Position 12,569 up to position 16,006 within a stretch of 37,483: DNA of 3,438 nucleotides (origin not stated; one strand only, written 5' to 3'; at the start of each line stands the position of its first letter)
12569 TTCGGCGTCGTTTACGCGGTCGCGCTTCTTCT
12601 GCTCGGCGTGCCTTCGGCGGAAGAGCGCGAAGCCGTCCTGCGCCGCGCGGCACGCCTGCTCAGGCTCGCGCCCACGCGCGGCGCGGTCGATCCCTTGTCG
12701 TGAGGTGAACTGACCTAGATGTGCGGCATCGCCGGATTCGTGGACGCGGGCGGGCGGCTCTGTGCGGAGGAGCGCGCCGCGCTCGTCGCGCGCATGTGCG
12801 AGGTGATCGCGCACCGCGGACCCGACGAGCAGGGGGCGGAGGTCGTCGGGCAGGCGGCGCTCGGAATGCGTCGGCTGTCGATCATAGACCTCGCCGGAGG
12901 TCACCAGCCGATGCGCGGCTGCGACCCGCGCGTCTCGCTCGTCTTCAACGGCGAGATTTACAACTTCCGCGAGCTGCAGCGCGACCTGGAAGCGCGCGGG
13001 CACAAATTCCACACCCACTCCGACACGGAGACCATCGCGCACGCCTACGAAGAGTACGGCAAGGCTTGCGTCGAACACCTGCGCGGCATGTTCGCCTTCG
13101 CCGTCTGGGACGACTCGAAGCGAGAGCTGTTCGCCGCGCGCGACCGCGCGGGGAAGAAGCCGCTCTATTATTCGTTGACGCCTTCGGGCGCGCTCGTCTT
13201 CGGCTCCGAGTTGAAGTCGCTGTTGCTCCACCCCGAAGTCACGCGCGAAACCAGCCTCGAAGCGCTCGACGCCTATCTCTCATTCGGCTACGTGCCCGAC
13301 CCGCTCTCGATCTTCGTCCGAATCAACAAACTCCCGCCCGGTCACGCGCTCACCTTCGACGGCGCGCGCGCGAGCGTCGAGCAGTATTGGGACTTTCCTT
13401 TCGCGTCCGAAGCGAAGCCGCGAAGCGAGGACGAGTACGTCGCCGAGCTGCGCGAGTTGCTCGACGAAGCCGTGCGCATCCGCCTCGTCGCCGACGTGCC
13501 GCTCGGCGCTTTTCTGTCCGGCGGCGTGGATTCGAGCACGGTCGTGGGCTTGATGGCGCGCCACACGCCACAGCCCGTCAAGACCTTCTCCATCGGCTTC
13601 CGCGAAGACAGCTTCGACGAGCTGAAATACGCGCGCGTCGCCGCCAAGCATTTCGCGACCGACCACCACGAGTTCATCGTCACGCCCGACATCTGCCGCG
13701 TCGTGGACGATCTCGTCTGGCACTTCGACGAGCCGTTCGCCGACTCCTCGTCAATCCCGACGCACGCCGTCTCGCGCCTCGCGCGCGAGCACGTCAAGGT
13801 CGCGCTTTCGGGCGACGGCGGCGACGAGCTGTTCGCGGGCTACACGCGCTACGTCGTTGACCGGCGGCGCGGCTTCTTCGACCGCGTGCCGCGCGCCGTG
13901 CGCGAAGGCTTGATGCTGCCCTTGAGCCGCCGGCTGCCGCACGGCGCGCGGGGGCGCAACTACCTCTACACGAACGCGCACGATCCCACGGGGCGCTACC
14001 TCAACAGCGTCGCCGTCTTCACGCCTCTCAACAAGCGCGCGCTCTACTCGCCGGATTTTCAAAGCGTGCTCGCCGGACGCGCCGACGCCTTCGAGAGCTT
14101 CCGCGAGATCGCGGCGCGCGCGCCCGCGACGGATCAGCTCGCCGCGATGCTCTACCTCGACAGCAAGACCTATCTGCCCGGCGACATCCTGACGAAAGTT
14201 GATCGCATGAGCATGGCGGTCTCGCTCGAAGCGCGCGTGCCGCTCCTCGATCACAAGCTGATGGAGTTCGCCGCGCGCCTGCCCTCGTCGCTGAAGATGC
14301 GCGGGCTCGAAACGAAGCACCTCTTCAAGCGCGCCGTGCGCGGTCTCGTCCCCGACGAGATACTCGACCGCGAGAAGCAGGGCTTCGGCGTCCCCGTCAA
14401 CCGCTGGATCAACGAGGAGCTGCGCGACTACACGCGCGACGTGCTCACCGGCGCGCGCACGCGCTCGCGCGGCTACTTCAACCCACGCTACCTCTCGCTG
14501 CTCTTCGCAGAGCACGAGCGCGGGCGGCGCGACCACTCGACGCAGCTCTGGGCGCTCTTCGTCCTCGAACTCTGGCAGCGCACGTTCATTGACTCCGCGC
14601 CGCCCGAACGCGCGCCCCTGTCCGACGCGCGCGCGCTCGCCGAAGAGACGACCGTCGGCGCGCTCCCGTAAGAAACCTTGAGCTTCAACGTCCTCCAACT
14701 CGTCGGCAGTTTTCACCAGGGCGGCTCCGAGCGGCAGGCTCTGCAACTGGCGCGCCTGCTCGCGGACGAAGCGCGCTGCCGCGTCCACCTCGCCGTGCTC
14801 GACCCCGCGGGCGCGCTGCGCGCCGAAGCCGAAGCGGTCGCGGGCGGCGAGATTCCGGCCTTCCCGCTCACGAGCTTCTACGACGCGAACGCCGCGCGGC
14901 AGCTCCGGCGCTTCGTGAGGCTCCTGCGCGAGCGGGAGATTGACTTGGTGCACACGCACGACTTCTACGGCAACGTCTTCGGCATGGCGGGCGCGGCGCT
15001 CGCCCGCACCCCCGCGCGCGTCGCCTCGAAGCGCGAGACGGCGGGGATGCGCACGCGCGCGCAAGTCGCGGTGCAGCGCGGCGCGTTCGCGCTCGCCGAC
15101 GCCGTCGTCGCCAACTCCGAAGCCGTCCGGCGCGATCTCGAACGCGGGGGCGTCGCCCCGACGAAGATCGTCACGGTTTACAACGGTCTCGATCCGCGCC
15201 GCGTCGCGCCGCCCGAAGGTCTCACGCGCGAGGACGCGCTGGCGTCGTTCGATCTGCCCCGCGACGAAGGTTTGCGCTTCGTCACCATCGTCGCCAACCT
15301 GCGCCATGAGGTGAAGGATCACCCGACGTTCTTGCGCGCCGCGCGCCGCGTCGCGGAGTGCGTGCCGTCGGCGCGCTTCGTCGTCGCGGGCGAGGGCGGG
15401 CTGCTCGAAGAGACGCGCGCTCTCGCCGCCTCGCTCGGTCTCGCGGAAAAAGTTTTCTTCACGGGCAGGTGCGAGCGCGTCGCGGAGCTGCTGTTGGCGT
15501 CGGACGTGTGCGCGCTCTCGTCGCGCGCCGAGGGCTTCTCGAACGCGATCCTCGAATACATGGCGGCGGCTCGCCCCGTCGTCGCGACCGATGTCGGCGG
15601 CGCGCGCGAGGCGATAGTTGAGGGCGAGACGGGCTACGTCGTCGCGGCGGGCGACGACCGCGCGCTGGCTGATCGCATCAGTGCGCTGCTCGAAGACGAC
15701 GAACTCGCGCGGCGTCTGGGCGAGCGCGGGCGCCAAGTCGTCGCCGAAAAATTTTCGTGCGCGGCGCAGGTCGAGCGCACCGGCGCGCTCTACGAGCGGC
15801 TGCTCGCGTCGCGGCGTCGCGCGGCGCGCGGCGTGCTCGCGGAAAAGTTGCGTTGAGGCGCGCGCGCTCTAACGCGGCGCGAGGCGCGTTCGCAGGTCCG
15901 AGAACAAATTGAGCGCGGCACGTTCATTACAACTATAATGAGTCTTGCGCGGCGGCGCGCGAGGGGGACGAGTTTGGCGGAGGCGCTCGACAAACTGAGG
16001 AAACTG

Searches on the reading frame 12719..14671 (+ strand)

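Call 36: search_protein_families(library=pfam, proteins=[window:12719-14671:+], max_evalue=0.00001)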
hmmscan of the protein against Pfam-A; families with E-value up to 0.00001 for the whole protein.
window:12719-14671:+ (650 aa): 4 families
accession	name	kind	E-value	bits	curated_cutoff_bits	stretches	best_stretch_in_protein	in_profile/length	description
PF00733.27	Asn_synthase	-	3e-115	386.1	21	1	243-621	1-354/354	Asparagine synthase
PF13537.11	GATase_7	-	2.5e-47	160.3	25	1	51-169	2-122/123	Glutamine amidotransferase domain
PF13522.11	GATase_6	-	2.9e-40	137.8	27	1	35-164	1-130/130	Glutamine amidotransferase domain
PF12481.13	DUF3700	-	3.8e-07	30.3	27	1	116-165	124-173/228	Aluminium induced protein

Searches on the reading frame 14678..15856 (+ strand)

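Call 36: search_protein_families(library=pfam, proteins=[window:14678-15856:+], max_evalue=0.00001)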
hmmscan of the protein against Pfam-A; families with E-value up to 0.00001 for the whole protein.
window:14678-15856:+ (392 aa): 5 families
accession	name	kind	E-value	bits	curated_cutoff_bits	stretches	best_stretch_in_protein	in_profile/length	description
PF00534.26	Glycos_transf_1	-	2.9e-38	131.5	26.4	1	191-353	7-171/172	Glycosyl transferases group 1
PF13692.12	Glyco_trans_1_4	-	2.2e-35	122.4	27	1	202-340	4-142/142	Glycosyl transferases group 1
PF13439.12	Glyco_transf_4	-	4.8e-23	82.5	28.5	1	15-175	2-170/170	Glycosyltransferase Family 4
PF13579.12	Glyco_trans_4_4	-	3.6e-16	60.3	29.7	1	15-170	1-158/158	Glycosyl transferase 4-like domain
PF13524.12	Glyco_trans_1_2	-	1.7e-08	34.9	25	1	218-366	5-140/144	Glycosyl transferase-like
